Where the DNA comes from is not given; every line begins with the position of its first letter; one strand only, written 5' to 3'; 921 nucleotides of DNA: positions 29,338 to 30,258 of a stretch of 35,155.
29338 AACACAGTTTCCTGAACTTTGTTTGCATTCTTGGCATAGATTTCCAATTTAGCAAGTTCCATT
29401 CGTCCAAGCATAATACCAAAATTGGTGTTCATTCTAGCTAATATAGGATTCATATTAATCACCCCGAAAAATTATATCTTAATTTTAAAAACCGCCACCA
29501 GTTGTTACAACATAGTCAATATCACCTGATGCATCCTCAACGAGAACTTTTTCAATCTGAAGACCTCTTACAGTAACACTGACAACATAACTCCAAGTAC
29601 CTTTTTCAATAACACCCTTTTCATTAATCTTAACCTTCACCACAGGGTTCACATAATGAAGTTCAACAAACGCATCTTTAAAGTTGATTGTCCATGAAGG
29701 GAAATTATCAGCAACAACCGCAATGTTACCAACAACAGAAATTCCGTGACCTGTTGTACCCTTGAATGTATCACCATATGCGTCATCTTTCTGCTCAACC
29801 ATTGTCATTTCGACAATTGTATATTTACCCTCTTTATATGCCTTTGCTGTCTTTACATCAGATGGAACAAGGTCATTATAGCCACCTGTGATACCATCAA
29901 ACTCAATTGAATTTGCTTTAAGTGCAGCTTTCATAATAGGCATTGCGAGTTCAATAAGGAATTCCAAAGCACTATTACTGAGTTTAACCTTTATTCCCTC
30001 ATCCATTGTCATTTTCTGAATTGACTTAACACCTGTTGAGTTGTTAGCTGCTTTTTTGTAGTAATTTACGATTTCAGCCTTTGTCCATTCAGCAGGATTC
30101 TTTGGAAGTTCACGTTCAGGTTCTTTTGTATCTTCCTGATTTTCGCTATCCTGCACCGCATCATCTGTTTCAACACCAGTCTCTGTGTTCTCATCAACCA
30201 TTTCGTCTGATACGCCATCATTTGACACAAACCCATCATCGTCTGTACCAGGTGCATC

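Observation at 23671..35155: Candidate undescribed envelope acyl-conjugate module: three paralogous surface proteins interleaved with two adenylating enzymes, two HxxxD/condensation-type enzymes, an amidase-like exo-hydrolase and an MFS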

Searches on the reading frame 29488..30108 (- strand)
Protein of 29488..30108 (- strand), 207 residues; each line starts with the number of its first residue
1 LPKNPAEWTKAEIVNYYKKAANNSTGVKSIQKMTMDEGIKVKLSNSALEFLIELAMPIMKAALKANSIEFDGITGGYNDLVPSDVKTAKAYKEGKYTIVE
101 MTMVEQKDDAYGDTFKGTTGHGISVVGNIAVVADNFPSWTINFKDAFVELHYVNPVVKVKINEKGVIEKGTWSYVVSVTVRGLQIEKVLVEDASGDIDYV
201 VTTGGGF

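Call 14: find_homologous_proteins(query=window:29488-30108:-)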
Query seq(207 aa) (207 aa): 233 proteins with E <= 0.001 among 578 candidates; the best 120 are listed.
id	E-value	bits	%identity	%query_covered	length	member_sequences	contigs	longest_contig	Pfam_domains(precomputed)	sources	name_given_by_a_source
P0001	2.8e-126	437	97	100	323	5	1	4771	-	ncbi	-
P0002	1.3e-110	386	85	100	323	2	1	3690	-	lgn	-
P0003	1.4e-110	386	85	100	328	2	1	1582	-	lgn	-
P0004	3.6e-109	381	84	100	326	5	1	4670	-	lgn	-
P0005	4.2e-109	381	84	100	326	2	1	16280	-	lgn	-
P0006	4.3e-109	381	84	100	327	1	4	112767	-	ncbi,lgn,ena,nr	ncbi:MAG: hypothetical protein IJA80_02195 [Clostridia bacterium]|nr:hypothetical protein [Clostridi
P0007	8.3e-109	380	84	100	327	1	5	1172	-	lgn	-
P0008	1.1e-108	379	83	100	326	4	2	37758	-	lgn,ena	-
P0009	1.3e-108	379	84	100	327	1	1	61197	-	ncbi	-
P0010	1.5e-108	379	83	100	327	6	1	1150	-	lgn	-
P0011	1.9e-108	379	85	100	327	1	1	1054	-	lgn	-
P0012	3.5e-108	378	84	100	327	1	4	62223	-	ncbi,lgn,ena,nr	ncbi:MAG: hypothetical protein IJB72_04485 [Clostridia bacterium]|nr:hypothetical protein [Clostridi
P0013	4.0e-108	378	83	100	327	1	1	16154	-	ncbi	-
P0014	9.7e-108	376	82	100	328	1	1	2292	-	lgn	-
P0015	6.8e-107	374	83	100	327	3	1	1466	-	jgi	-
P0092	1.9e-87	310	69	100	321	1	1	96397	-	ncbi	-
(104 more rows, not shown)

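Call 15: find_encoding_contigs(protein=P0006, flank=10000, max_places=3)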
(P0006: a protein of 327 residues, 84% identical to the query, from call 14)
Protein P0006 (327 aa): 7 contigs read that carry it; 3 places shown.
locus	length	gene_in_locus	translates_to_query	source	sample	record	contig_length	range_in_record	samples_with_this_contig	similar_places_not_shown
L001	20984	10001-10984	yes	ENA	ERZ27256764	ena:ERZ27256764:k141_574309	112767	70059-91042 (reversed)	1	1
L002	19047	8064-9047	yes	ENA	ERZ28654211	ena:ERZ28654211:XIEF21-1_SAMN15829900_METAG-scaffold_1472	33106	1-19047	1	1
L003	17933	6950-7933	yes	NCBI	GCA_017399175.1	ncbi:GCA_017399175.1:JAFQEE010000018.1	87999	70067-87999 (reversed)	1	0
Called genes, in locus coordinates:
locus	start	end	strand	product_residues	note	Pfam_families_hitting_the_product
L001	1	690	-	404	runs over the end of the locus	PF00155:Aminotran_1_2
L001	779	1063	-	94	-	PF01016:Ribosomal_L27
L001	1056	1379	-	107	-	PF04327:Peptidase_Prp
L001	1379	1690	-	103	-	PF00829:Ribosomal_L21p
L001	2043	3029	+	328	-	PF13936:HTH_38, PF00665:rve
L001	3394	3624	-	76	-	PF00550:PP-binding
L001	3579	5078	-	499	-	PF00668:Condensation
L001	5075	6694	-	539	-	PF00501:AMP-binding, PF23562:AMP-binding_C_3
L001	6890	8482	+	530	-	-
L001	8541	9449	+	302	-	-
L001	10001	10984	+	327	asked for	-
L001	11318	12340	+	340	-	-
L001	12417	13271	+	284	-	-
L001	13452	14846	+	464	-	PF13347:MFS_2 (faint), PF07690:MFS_1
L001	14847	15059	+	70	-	-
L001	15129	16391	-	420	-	PF00149:Metallophos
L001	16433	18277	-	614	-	PF00884:Sulfatase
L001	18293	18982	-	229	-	PF04474:DUF554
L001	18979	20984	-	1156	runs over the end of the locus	PF17757:UvrB_inter, PF02559:CarD_TRCF_RID, PF04851:ResIII (weak), PF00270:DEAD, PF00271:Helicase_C, PF03461:TRCF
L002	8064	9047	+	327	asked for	-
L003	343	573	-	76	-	PF00550:PP-binding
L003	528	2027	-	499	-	PF00668:Condensation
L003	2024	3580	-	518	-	PF00501:AMP-binding, PF23562:AMP-binding_C_3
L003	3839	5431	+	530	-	-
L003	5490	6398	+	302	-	-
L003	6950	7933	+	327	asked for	-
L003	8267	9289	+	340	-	-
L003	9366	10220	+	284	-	-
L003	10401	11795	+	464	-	PF13347:MFS_2 (faint), PF07690:MFS_1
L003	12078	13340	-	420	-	PF00149:Metallophos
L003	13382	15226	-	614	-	PF00884:Sulfatase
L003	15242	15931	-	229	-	PF04474:DUF554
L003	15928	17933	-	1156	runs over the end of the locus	PF17757:UvrB_inter, PF02559:CarD_TRCF_RID, PF04851:ResIII (weak), PF00270:DEAD, PF00271:Helicase_C, PF03461:TRCF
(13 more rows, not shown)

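Call 16: find_encoding_contigs(protein=P0092, flank=10000, max_places=2)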
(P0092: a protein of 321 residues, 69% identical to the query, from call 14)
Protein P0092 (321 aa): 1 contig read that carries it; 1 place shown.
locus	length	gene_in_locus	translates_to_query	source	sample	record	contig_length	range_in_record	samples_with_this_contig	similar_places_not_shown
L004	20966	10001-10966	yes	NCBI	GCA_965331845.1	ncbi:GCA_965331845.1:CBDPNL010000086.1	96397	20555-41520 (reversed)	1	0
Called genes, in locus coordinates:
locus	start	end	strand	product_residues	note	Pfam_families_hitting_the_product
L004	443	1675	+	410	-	-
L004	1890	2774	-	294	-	-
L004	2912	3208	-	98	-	-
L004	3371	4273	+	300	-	PF04397:LytTR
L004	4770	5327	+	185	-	PF04542:Sigma70_r2, PF08281:Sigma70_r4_2, PF04545:Sigma70_r4 (weak)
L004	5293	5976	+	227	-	PF14285:DUF4367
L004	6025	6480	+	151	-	-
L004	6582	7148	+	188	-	-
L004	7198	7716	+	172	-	-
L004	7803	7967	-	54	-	-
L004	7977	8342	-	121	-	PF14198:TnpV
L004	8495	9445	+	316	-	-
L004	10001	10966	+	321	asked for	-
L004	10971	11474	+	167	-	-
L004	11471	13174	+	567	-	PF03321:GH3, PF23571:GH3_M, PF23572:GH3_C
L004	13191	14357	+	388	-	PF05684:DUF819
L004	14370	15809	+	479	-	PF00282:Pyridoxal_deC, PF00266:Aminotran_5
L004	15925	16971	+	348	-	-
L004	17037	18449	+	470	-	PF13347:MFS_2 (faint), PF07690:MFS_1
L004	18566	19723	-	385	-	PF00149:Metallophos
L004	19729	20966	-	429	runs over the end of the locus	PF00149:Metallophos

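Call 27: find_related_loci(query=A2, collection=genome_contigs, flank=10000)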
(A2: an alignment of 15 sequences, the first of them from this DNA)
Query A2 (207 aa) in genome_contigs; peptide patterns used: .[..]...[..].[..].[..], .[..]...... (x = any residue, [..] = any of these).
234 stretches matched a pattern; 206 encode a relative of the query (tblastn E <= 1e-3); the best 80 are kept; 79 distinct loci.
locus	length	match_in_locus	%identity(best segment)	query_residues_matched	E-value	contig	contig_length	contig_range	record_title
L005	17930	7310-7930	84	1-207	2e-116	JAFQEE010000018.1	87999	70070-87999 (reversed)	MAG: Clostridia bacterium isolate RGIG1738 Goat_Cecum-3__c254717, whole genome shotgun sequence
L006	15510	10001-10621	83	1-207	3e-115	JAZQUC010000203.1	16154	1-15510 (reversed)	MAG: Candidatus Fimenecus sp. isolate T1900045183_TC20190179.MAGScoT_cleanbin_000023 SGB_5251_k141_807232, whole genome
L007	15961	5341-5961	82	1-207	7e-112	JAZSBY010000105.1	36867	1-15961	MAG: Candidatus Fimenecus sp. isolate T1900044923_TS20190389.MAGScoT_cleanbin_000030 SGB_3363_k141_1492418, whole genome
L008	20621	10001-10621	78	1-207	4e-111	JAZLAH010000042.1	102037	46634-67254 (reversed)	MAG: Candidatus Fimenecus sp. isolate T1900045079_TC20190073.MAGScoT_cleanbin_000018 SGB_4648_k141_3043, whole genome sh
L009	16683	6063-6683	79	1-207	1e-110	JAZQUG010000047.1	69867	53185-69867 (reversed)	MAG: Candidatus Fimenecus sp. isolate T1900045181_TC20190177.MAGScoT_cleanbin_000015 SGB_5242_k141_2098839, whole genome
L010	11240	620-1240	79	1-207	3e-110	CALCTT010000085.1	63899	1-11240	MAG TPA_asm: uncultured Clostridia bacterium isolate SRR6425795_bin.14_CONCOCT_v1.1_MAG genome assembly, contig: ERZ1767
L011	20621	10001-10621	79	1-207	9e-110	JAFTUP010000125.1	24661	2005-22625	MAG: Clostridia bacterium isolate RGIG4164 Roe_deer_Colon-2__c242909, whole genome shotgun sequence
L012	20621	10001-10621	78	1-207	6e-107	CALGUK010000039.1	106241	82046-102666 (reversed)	MAG TPA_asm: uncultured Clostridia bacterium isolate SRR6425810_bin.30_CONCOCT_v1.1_MAG genome assembly, contig: ERZ1767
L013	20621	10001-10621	78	1-207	4e-107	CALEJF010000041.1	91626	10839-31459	MAG TPA_asm: uncultured Clostridia bacterium isolate SRR6425771_bin.43_CONCOCT_v1.1_MAG genome assembly, contig: ERZ1767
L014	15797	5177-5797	75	1-207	1e-105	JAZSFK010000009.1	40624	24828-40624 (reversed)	MAG: Candidatus Fimenecus sp. isolate T1900044582_TS20190048.MAGScoT_cleanbin_000039 SGB_575_k141_593887, whole genome s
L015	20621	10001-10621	80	1-207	2e-105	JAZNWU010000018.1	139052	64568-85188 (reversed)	MAG: Candidatus Fimenecus sp. isolate T1900044782_TS20190248.MAGScoT_cleanbin_000028 SGB_2577_k141_1143186, whole genome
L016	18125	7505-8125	76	1-207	2e-103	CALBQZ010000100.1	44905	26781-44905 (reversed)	MAG TPA_asm: uncultured Clostridia bacterium isolate SRR6425795_bin.12_CONCOCT_v1.1_MAG genome assembly, contig: ERZ1767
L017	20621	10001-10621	74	1-207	2e-103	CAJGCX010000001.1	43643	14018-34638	MAG: Clostridiaceae bacterium isolate MAG33 genome assembly, contig: k141_9735495_length_43643_cov_16.7205, whole genome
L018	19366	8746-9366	73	1-207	5e-103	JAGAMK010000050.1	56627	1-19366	MAG: Clostridia bacterium isolate RGIG8575 Water_deer_Cecum-3__c488245, whole genome shotgun sequence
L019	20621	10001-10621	76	1-207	1e-102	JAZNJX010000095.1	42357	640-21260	MAG: Candidatus Fimenecus sp. isolate T1900044678_TS20190144.MAGScoT_cleanbin_000064 SGB_1658_k141_1107643, whole genome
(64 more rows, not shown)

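Call 35: search_solved_structures(query=L001:3579-5078:-, max_evalue=0.001, show_alignments=1)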
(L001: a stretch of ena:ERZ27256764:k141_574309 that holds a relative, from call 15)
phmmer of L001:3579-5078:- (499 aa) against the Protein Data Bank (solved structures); distinct sequences matched with E-value up to 0.001: 23.
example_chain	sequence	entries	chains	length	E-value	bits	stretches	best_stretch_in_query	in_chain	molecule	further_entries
12kh_A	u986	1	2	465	3.5e-67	230.1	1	13-471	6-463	Condensation Domain Protein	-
8hlk_A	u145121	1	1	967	2.6e-10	42.6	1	11-359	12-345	Microcystin synthetase B (Fragment)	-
9lcq_A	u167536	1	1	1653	3.9e-10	42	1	50-179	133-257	PvdL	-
9bfd_B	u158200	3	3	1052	5.8e-10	41.4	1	41-210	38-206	Tyrocidine synthase 2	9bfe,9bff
9up2_A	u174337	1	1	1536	8.3e-10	40.9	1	50-179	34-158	PvdL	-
9lcp_A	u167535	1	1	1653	1e-09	40.6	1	50-179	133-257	PvdL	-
9lco_A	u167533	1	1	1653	1e-09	40.6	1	50-179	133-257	PvdL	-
1l5a_A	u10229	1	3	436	2.4e-08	36.1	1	117-230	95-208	amide synthase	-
7c1k_A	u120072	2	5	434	2.9e-08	35.8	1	14-217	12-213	Non-ribosomal peptide synthetase modules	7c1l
7c1h_A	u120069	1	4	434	7.4e-08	34.5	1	14-217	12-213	Non-ribosomal peptide synthetase modules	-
8f7h_A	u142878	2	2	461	1.1e-07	33.8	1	11-354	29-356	Surfactin synthetase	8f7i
8f7f_A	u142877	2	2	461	1.8e-07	33.2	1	11-354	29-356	Surfactin synthetase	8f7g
5u89_A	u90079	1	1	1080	7.4e-07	31.1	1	15-468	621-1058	Amino acid adenylation domain protein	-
7c1p_A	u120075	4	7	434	9.6e-07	30.8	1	14-217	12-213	Non-ribosomal peptide synthetase modules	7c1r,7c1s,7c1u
5ja1_A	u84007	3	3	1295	1.2e-06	30.4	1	48-210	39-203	Enterobactin synthase component F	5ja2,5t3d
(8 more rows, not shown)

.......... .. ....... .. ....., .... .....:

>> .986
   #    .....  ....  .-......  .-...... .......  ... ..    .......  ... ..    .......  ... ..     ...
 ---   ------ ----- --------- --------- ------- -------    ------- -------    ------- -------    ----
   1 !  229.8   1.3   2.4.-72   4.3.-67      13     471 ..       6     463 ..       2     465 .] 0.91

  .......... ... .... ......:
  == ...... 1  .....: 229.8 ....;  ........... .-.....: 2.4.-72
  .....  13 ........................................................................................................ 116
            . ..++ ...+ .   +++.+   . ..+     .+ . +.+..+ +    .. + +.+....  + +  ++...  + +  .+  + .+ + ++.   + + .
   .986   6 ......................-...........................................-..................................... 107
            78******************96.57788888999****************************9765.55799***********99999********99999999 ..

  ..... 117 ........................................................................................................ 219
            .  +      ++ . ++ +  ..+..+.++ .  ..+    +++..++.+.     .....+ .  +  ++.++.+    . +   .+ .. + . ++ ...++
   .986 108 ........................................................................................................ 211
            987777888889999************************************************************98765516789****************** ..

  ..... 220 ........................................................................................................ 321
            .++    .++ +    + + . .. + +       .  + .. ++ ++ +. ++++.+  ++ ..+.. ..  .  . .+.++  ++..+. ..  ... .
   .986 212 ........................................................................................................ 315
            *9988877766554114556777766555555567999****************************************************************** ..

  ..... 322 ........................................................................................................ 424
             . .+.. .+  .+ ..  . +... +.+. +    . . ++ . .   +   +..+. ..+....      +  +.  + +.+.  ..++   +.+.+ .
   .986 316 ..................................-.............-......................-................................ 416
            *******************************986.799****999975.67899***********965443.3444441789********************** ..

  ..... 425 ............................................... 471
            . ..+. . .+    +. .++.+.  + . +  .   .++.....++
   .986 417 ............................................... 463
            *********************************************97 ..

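Call 41: predict_structure(alignment_id=A2)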
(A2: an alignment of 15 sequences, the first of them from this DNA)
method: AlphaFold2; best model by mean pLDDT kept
length: 207 residues; sequences in the alignment: 15
mean_pLDDT: 78.0   pTM: 0.76
mean pLDDT of the five models: 78.0, 77.9, 75.2, 74.5, 72.4
residues with pLDDT >= 90: 58; 70-90: 84; 50-70: 50; < 50: 15
segments of 3 or more residues with pLDDT < 50: 116-129
pLDDT, mean of each block of 10 residues (from residue 1): 90 95 87 74 67 70 71 76 93 96 81 47 45 64 74 90 94 85 74 82 86
secondary structure, 60 per line:
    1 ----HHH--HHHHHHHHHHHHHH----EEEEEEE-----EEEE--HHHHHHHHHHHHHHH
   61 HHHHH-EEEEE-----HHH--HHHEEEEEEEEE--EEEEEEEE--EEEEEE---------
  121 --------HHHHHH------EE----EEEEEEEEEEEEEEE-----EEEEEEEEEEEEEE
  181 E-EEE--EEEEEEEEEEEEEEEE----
elements in order: H10-23 E28-34 E40-43 H46-65 E67-71 E85-93 E96-103 E106-111 H129-134 E147-161 E167-181 E183-185 E188-203

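Call 44: fold_search(model_id=the predicted structure, library=pdb)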
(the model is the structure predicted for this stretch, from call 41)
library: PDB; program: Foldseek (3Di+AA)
matches with E <= 10: 555; with E <= 0.001: 0
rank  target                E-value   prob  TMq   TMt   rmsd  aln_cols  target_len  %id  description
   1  7pi0_O                1.2e-02  0.20  0.21  0.19  17.8       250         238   11  Unstacked compact Dunaliella PSII (released 2022-08-17)
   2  6jlu_O                3.1e-02  0.12  0.18  0.16  17.5       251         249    9  Structure of PSII-FCP supercomplex from a centric diatom Chaetoceros gracilis at 3.02 angstrom resolution (released 2019-07-31)
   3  8j5k_O                4.4e-02  0.12  0.22  0.19  17.3       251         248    9  Structural insights into photosystem II supercomplex and trimeric FCP antennae of a centric diatom Cyclotella meneghin (released 2023-12-20)
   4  2w7q_A                1.0e-01  0.14  0.21  0.22  19.0       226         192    6  Structure of Pseudomonas aeruginosa LolA (released 2009-12-29)
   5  8wb4_O                1.1e-01  0.07  0.17  0.15  14.8       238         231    9  Structure of PSII-ACPII supercomplex from cryptophyte algae (released 2024-06-05)
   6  8veh_C                1.1e-01  0.11  0.19  0.20  21.0       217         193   10  Crystal structure of outer membrane lipoprotein carrier protein (LolA) from Rickettsia bellii (released 2023-12-27)
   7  7pnk_O                1.2e-01  0.08  0.21  0.19  18.2       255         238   11  Unstacked compact Dunaliella PSII (released 2022-08-17)
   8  5yk9_A                1.2e-01  0.04  0.11  0.09  21.4       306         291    7  Crystal structure of selenomethionine-labelled indole prenyltransferase AmbP1 (released 2018-06-06)
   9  9tpm                  1.6e-01  0.04  0.14  0.16  19.7       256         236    6  Structure of LolB from Porphyromonas gingivalis (released 2026-02-18)
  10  5z45_A                1.8e-01  0.05  0.14  0.11  21.4       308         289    6  Crystal structure of prenyltransferase AmbP1 pH6.5 complexed with GSPP and cis-indolyl vinyl isonitrile (released 2018-06-06)
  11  5mtw_D                2.0e-01  0.12  0.13  0.19  12.6       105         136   11  Mycobacterium tuberculosis Rv1957 SecB-like chaperone in complex with a ChAD peptide from Rv1956 HigA1 antitoxin (released 2018-10-24)
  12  4mxt                  2.2e-01  0.08  0.17  0.18  20.7       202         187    9  Crystal structure of an Outer-membrane lipoprotein carrier protein (BACUNI_04723) from Bacteroides uniformis ATCC 8492 a (released 2013-10-16)
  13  5z43_B                2.2e-01  0.03  0.12  0.09  20.9       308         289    8  Crystal structure of prenyltransferase AmbP1 apo structure (released 2018-06-06)
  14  4zv3_A                2.2e-01  0.03  0.12  0.10  19.3       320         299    7  Crystal structure of the N- and C-terminal domains of mouse acyl-CoA thioesterase 7 (released 2015-06-03)
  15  6f3z_B                2.4e-01  0.11  0.22  0.24  18.2       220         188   10  Complex of E. coli LolA and periplasmic domain of LolC (released 2018-07-25)
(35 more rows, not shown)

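Call 65: search_protein_families(library=pfam, alignment_id=A2, max_evalue=5)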
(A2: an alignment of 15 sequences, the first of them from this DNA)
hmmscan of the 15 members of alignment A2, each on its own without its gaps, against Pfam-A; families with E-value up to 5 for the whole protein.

A. member 1, seq(207 aa): 0 families

B. families by the number of members that match (of 15 scanned): 30 families (the first 25 are shown)
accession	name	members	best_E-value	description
PF02198.23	SAM_PNT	4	0.03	Sterile alpha motif (SAM)/Pointed domain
PF22251.1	PFF1_TM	4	0.37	Vacuolar membrane protease, transmembrane domain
PF16339.10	DUF4969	3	0.011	Domain of unknown function (DUF4969)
PF21827.1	New_glue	2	0.017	New glue protein family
PF22280.2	VtrC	2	0.02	VtrC lipocalin-like domain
PF04684.18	BAF1_ABF1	2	0.34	BAF1 / ABF1 chromatin reorganising factor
PF22812.1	CR_prot_dom_plant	1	0.012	Plant cysteine-rich protein domain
PF20404.3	DUF6694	1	0.012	Family of unknown function (DUF6694)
PF10794.15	DUF2606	1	0.013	Protein of unknown function (DUF2606)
PF05887.16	Trypan_PARP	1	0.024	Procyclic acidic repetitive protein (PARP)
PF18856.6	baeRF_family12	1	0.027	Bacterial archaeo-eukaryotic release factor family 12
PF12669.12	FeoB_associated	1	0.031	FeoB-associated Cys-rich membrane protein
PF20088.4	DUF6480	1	0.039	Family of unknown function (DUF6480)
PF14610.12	Psg1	1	0.045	Ykl077w/Psg1 (Pma1 Stabilization in Golgi)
PF06749.17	DUF1218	1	0.05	Protein of unknown function (DUF1218)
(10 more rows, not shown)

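Call 74: search_protein_families(library=pfam, proteins=[L001:12417-13271:+, L004:10971-11474:+], max_evalue=0.01)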
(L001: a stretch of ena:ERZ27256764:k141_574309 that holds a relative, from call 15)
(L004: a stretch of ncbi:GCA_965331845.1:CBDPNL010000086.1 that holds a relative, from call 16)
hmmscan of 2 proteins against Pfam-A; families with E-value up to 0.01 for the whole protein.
L001:12417-13271:+ (284 aa): 0 families

L004:10971-11474:+ (167 aa): 1 family
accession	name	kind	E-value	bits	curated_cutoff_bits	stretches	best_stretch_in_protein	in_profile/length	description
PF04138.20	GtrA_DPMS_TM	-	0.0024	18.5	26.1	1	35-147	23-117/117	GtrA/DPMS, transmembrane domain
